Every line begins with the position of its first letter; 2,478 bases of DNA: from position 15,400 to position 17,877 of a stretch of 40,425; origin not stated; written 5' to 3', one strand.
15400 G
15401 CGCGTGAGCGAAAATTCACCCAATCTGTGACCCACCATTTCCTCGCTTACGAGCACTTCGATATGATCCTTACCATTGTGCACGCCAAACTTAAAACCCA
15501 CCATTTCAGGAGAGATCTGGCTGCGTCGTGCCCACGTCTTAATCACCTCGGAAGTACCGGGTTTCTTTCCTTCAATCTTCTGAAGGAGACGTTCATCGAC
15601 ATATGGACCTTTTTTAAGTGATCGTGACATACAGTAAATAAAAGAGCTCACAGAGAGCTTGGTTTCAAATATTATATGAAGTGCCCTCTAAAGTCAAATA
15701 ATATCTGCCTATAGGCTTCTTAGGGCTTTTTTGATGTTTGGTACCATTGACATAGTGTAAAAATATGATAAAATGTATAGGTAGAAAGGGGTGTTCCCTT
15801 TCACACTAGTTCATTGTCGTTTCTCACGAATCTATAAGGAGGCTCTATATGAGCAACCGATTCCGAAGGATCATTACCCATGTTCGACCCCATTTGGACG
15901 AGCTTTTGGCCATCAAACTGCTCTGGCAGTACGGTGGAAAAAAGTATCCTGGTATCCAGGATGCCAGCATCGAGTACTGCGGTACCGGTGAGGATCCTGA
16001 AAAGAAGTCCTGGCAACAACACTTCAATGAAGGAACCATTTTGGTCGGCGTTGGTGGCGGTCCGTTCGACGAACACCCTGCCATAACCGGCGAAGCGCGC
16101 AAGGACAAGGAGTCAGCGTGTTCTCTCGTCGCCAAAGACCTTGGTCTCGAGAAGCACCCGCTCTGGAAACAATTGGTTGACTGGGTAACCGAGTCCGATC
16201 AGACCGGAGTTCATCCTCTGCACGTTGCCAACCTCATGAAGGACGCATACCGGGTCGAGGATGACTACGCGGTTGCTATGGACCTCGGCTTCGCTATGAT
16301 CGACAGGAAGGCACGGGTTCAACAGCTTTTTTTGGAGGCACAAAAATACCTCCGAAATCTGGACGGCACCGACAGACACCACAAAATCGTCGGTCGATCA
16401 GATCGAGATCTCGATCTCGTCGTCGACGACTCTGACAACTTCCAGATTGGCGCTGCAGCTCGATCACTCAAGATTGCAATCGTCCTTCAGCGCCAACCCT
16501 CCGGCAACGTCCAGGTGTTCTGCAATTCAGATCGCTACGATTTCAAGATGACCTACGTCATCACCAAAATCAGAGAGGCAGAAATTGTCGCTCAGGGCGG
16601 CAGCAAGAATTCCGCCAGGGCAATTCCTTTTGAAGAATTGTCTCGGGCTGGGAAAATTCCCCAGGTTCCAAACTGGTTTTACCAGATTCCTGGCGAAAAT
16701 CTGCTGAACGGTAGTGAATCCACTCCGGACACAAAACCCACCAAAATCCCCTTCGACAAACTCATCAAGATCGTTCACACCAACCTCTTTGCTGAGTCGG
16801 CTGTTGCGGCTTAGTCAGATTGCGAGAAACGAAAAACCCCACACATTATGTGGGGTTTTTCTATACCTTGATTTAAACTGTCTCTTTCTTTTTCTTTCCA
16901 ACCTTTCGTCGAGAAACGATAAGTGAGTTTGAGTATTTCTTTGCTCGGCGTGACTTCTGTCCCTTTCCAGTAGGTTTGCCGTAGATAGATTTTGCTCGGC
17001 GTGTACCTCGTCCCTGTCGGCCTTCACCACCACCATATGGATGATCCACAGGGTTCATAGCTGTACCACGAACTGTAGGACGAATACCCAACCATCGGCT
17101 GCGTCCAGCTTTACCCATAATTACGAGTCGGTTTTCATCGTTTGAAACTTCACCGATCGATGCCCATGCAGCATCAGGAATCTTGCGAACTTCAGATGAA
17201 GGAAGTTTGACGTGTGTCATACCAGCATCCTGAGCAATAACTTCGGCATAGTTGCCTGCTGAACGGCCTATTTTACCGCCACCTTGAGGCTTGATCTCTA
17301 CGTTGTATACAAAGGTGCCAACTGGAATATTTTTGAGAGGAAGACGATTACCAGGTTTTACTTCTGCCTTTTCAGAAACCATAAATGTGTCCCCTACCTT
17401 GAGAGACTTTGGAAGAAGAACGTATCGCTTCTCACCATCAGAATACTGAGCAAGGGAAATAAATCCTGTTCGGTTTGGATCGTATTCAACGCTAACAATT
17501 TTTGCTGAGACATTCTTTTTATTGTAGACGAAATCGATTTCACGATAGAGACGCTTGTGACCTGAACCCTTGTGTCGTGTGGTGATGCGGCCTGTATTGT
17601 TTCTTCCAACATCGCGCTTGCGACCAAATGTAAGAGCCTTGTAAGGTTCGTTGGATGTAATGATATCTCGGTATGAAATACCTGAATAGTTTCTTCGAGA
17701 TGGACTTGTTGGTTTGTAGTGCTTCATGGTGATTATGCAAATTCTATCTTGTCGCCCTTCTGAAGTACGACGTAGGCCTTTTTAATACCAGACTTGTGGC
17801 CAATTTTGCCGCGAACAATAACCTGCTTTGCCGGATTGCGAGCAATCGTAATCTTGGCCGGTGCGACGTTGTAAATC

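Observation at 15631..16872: Compositionally foreign antisense gene cassette inserted exactly in the rplB|rpsS junction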

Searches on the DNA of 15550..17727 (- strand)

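Call 77: search_rna_families(source=L159, start=5800, end=6350, threshold=evalue, max_evalue=1)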
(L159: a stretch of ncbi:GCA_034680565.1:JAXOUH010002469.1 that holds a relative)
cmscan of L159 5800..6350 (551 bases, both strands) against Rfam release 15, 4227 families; matches with E-value up to 1: 1.
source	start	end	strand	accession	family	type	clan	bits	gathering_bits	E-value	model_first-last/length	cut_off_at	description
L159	5850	5942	-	RF02621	BSnc120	Gene; sRNA;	-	25.4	114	0.0015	1-88/88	no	Brucella sRNA 120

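Call 78: search_rna_families(source=window, start=15550, end=16950, threshold=evalue, max_evalue=1)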
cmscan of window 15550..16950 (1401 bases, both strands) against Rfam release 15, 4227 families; matches with E-value up to 1: 5.
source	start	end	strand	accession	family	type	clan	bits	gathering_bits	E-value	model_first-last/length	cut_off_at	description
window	16831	16950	-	RF02607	AbsR25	Gene; sRNA;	-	25.8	47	0.066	30-164/164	5'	Acinetobacter sRNA 25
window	16824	16918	-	RF01772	rnk_pseudo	Cis-reg; leader;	-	24.6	55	0.15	1-108/108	no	Pseudomonas rnk leader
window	16799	16895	+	RF01770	rimP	Cis-reg; leader;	-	22.3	47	0.76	1-102/102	no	Gammaprotebacteria rimP leader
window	16792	16867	+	RF01772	rnk_pseudo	Cis-reg; leader;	-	22.1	55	0.55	1-108/108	no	Pseudomonas rnk leader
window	16829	16906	-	RF00513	Trp_leader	Cis-reg; leader;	-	20.6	41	0.3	1-100/100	no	Tryptophan operon leader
